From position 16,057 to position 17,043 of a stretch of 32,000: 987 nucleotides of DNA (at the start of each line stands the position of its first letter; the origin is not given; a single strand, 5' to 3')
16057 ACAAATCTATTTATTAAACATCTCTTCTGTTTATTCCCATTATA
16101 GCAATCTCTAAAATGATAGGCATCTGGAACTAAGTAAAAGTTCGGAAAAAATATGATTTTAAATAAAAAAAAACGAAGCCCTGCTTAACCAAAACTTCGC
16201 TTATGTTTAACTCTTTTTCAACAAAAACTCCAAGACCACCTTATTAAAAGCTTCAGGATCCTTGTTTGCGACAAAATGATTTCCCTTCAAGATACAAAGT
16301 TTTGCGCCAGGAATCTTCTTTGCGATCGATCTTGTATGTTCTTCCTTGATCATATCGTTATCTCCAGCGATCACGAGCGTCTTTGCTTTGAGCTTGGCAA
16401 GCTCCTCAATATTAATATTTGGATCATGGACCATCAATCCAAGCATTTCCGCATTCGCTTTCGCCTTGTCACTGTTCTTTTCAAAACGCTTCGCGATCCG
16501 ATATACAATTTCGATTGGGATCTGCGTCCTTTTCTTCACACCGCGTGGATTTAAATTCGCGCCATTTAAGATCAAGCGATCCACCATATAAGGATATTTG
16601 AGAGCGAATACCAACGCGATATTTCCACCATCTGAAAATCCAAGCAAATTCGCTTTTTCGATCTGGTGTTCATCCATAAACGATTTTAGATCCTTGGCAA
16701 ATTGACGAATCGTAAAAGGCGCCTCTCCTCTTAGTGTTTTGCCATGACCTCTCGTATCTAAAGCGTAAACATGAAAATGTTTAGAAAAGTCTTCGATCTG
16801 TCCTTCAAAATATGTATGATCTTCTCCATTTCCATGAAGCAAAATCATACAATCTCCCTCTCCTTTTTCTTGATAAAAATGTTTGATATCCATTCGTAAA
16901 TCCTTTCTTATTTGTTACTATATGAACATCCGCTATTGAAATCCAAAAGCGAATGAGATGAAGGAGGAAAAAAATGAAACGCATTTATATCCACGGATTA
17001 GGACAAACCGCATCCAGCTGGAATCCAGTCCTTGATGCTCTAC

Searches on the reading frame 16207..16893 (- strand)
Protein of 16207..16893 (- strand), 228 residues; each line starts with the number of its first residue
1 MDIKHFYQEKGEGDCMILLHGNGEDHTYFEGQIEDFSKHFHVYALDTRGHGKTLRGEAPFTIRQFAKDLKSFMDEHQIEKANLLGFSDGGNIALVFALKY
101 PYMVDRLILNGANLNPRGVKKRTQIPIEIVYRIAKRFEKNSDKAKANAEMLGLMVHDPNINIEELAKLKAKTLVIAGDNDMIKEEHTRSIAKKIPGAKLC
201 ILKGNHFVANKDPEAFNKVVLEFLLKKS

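Call 7: search_protein_families(library=pfam, proteins=[window:16210-16893:-], max_evalue=0.01)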
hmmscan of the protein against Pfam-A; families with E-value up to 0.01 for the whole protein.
window:16210-16893:- (228 aa): 6 families
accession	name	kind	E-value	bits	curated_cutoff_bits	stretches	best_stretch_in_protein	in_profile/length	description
PF00561.26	Abhydrolase_1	-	3.8e-24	86.1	25.8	1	16-114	3-103/245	alpha/beta hydrolase fold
PF12146.15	Hydrolase_4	-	4.2e-17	62.7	27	1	16-159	7-163/239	Serine aminopeptidase, S33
PF12697.13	Abhydrolase_6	-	5.1e-10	40.8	26.3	1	17-217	2-215/217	Alpha/beta hydrolase family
PF03959.19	FSH1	-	6e-06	26.5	21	1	82-213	104-206/211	Serine hydrolase (FSH1)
PF08840.17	BAAT_C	-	2.8e-05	24.7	20.9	1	76-184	17-128/210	BAAT / Acyl-CoA thioester hydrolase C terminal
PF03096.20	Ndr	-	5.2e-05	22.5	23.3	1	33-116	49-136/283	Ndr family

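Call 16: find_encoding_contigs(protein=window:16207-16893:-, flank=10000, max_places=10)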
Protein window:16207-16893:- (228 aa): 23 contigs read that carry it; 10 places shown.
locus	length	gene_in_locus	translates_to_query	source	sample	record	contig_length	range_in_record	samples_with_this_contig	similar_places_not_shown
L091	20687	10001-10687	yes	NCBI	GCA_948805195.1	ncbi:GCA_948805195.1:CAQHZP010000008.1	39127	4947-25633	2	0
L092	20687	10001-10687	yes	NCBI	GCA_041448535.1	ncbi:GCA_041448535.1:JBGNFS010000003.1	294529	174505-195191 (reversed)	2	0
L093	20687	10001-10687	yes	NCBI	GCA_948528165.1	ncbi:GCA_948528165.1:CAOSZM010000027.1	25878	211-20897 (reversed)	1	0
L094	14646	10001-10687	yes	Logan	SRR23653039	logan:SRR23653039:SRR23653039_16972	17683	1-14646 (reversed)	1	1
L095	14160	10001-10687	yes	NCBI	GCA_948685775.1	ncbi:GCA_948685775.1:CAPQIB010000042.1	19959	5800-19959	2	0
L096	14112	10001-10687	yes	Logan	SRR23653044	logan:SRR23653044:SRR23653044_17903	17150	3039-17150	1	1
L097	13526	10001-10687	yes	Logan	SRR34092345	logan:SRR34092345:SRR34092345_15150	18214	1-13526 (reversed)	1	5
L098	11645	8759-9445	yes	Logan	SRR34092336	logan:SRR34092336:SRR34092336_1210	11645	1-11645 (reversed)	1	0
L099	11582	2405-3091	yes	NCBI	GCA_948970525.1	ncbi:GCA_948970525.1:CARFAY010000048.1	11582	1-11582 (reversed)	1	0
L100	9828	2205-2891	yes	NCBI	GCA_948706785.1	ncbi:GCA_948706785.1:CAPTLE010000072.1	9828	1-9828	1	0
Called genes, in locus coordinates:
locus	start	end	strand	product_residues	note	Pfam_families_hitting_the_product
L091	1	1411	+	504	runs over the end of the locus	PF00370:FGGY_N, PF02782:FGGY_C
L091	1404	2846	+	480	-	-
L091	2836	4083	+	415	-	PF00070:Pyr_redox (faint), PF00890:FAD_binding_2 (faint), PF01266:DAO (faint), PF01494:FAD_binding_3 (faint), PF07992:Pyr_redox_2, PF12831:FAD_oxidored (weak), PF13450:NAD_binding_8 (weak), PF13738:Pyr_redox_3, +1 more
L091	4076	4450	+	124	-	PF07892:DUF1667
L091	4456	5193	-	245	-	PF00149:Metallophos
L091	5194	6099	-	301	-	PF02401:LYTB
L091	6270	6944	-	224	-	PF04474:DUF554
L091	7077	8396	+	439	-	PF04851:ResIII, PF00270:DEAD, PF00271:Helicase_C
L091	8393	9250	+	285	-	PF01261:AP_endonuc_2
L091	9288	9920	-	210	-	PF12697:Abhydrolase_6 (weak), PF12146:Hydrolase_4, PF00561:Abhydrolase_1 (weak), PF03096:Ndr (faint)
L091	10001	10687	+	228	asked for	PF00561:Abhydrolase_1, PF03959:FSH1 (faint), PF12146:Hydrolase_4, PF12697:Abhydrolase_6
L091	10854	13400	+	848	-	PF12161:HsdM_N, PF02384:N6_Mtase, PF07669:Eco57I (weak), PF25764:KIF21A_4th (faint)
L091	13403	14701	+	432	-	PF01420:Methylase_S (weak)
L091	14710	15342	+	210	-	-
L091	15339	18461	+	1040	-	PF04313:HSDR_N, PF04851:ResIII, PF00270:DEAD (weak), PF18766:SWI2_SNF2, PF22679:T1R_D3-like, PF12008:EcoR124_C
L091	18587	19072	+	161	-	-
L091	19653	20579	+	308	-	PF00589:Phage_integrase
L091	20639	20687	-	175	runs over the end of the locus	PF07799:DUF1643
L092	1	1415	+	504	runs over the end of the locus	PF00370:FGGY_N, PF02782:FGGY_C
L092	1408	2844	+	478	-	PF00070:Pyr_redox (faint), PF00890:FAD_binding_2 (weak), PF01266:DAO, PF07992:Pyr_redox_2 (faint), PF13450:NAD_binding_8 (weak), PF04324:Fer2_BFD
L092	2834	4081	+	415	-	PF00070:Pyr_redox (faint), PF00890:FAD_binding_2 (faint), PF01266:DAO (faint), PF01494:FAD_binding_3 (faint), PF07992:Pyr_redox_2, PF12831:FAD_oxidored (weak), PF13450:NAD_binding_8 (weak), PF13738:Pyr_redox_3, +1 more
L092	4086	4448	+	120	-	PF07892:DUF1667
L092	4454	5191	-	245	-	PF00149:Metallophos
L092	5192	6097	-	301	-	PF02401:LYTB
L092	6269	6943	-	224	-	PF04474:DUF554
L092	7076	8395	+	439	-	PF04851:ResIII (weak), PF00270:DEAD, PF00271:Helicase_C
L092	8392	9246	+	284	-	PF01261:AP_endonuc_2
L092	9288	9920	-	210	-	PF00561:Abhydrolase_1, PF12697:Abhydrolase_6, PF12146:Hydrolase_4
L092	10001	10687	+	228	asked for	PF00561:Abhydrolase_1, PF03959:FSH1 (faint), PF12146:Hydrolase_4, PF12697:Abhydrolase_6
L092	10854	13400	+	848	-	PF12161:HsdM_N, PF02384:N6_Mtase, PF07669:Eco57I (weak), PF25764:KIF21A_4th (faint)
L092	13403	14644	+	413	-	-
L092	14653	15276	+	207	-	PF02661:Fic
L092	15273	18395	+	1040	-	PF04313:HSDR_N, PF04851:ResIII, PF00270:DEAD (weak), PF18766:SWI2_SNF2, PF22679:T1R_D3-like, PF12008:EcoR124_C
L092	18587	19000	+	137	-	-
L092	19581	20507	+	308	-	PF00589:Phage_integrase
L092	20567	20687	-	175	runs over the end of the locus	PF07799:DUF1643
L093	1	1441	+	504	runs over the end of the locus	PF00370:FGGY_N, PF02782:FGGY_C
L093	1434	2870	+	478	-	PF00070:Pyr_redox (faint), PF00890:FAD_binding_2 (weak), PF01266:DAO, PF07992:Pyr_redox_2 (faint), PF13450:NAD_binding_8 (weak), PF04324:Fer2_BFD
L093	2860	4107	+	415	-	PF00070:Pyr_redox (faint), PF00890:FAD_binding_2 (faint), PF01266:DAO (faint), PF01494:FAD_binding_3 (faint), PF07992:Pyr_redox_2, PF12831:FAD_oxidored (weak), PF13450:NAD_binding_8 (weak), PF13738:Pyr_redox_3, +1 more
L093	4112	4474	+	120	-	PF07892:DUF1667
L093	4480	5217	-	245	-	PF00149:Metallophos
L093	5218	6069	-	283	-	PF02401:LYTB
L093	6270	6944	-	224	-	PF04474:DUF554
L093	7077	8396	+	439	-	PF04851:ResIII, PF00270:DEAD, PF00271:Helicase_C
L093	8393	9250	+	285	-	PF01261:AP_endonuc_2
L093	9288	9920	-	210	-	PF12697:Abhydrolase_6 (weak), PF12146:Hydrolase_4, PF00561:Abhydrolase_1 (weak), PF03096:Ndr (faint)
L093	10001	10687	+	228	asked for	PF00561:Abhydrolase_1, PF03959:FSH1 (faint), PF12146:Hydrolase_4, PF12697:Abhydrolase_6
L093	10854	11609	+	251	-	-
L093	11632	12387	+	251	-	PF02384:N6_Mtase, PF07669:Eco57I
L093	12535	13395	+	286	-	PF25764:KIF21A_4th (faint)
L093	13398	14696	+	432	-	PF01420:Methylase_S (weak)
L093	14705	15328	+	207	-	PF02661:Fic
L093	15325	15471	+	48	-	-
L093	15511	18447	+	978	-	PF04313:HSDR_N, PF00270:DEAD (weak), PF04851:ResIII, PF18766:SWI2_SNF2, PF22679:T1R_D3-like, PF12008:EcoR124_C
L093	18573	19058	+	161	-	-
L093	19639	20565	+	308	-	PF00589:Phage_integrase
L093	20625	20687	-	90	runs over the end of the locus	?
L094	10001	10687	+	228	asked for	PF00561:Abhydrolase_1, PF03959:FSH1 (faint), PF12146:Hydrolase_4, PF12697:Abhydrolase_6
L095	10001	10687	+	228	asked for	PF00561:Abhydrolase_1, PF03959:FSH1 (faint), PF12146:Hydrolase_4, PF12697:Abhydrolase_6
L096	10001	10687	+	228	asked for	PF00561:Abhydrolase_1, PF03959:FSH1 (faint), PF12146:Hydrolase_4, PF12697:Abhydrolase_6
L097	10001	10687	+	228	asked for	PF00561:Abhydrolase_1, PF03959:FSH1 (faint), PF12146:Hydrolase_4, PF12697:Abhydrolase_6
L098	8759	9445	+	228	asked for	PF00561:Abhydrolase_1, PF03959:FSH1 (faint), PF12146:Hydrolase_4, PF12697:Abhydrolase_6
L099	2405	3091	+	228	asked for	PF00561:Abhydrolase_1, PF03959:FSH1 (faint), PF12146:Hydrolase_4, PF12697:Abhydrolase_6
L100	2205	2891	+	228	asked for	PF00561:Abhydrolase_1, PF03959:FSH1 (faint), PF12146:Hydrolase_4, PF12697:Abhydrolase_6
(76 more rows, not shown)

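Call 33: search_protein_families(library=ncbifam, proteins=[L092:13403-14641:+, L092:14653-15273:+, L092:15273-18392:+], max_evalue=0.001)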
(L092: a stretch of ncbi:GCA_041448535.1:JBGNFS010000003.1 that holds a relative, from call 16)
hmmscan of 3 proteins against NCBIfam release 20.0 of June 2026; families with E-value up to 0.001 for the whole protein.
L092:13403-14641:+ (413 aa): 0 families

L092:14653-15273:+ (207 aa): 4 families
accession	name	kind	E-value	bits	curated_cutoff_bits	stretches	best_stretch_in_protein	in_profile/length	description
NF046029.1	ProtAdlyltaseNmFic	equivalog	1.3e-88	295.4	230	1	17-192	2-177/177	protein adenylyltransferase Fic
NF007672.0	PRK10347.1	equivalog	1.4e-21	77.2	181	1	3-175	20-198/200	putative adenosine monophosphate-protein transferase Fic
NF045983.1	ProtAdnltaseVbhT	equivalog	1.9e-19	70.1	800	1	3-150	18-172/419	type II toxin-antitoxin system protein adenylyltransferase VbhT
TIGR02613.1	mob_myst_B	hypoth_equivalog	4.7e-06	26.6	124.4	1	47-144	54-155/186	mobile mystery protein B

L092:15273-18392:+ (1040 aa): 3 families
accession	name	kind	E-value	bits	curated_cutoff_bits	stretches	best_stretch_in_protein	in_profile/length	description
TIGR00348.1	hsdR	subfamily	7.9e-108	361.7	284.55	1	7-729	2-669/674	HsdR family type I site-specific deoxyribonuclease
NF046051.1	restrict_EcoAI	equivalog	1.4e-15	56.8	550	1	264-486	159-359/768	EcoAI/FtnUII family type I restriction enzme subunit R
TIGR04095.1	dnd_restrict_1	equivalog_domain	4.6e-08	32.5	600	1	281-480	18-212/451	DNA phosphorothioation system restriction enzyme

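Call 35: find_homologous_proteins(query=L092:13403-14641:+, max_evalue=1e-10)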
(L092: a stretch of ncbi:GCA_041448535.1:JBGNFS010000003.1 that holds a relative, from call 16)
Query L092:13403-14641:+ (413 aa): 7996 proteins with E <= 1e-10 among 8000 candidates; the best 120 are listed.
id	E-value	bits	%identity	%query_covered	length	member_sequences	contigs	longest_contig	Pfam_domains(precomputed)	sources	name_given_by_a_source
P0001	1.6e-185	635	51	96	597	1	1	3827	PF01420.26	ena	-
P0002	1.5e-167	575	68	100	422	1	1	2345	PF01420.26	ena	-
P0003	2.3e-167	575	68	100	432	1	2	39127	PF01420.26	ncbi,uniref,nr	ncbi:restriction endonuclease subunit S [Dubosiella newyorkensis]|uniref:restriction endonuclease su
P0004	3.2e-139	482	56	96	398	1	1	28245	PF01420.26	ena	-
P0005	1.3e-136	474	55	96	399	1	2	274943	PF01420.26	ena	-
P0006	1.3e-136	473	56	96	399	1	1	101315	PF01420.26,PF09808.15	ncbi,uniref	ncbi:hypothetical protein [Olsenella uli]|uniref:hypothetical protein n=1 Tax=Olsenella uli TaxID=13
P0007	3.0e-132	459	55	96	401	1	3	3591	PF01420.26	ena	-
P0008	1.2e-126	441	53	95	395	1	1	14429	PF01420.26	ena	-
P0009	5.9e-126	438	53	95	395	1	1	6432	PF01420.26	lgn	-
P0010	4.6e-125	436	54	92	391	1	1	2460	PF01420.26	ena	-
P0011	2.1e-119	417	51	92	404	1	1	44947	PF01420.26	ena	-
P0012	4.6e-119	416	36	96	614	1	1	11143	PF01420.26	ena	-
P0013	1.1e-116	408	36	96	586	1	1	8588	PF01420.26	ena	-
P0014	5.4e-116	406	50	97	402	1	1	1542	PF01420.26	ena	-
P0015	1.6e-115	404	50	97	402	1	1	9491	PF01420.26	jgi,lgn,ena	-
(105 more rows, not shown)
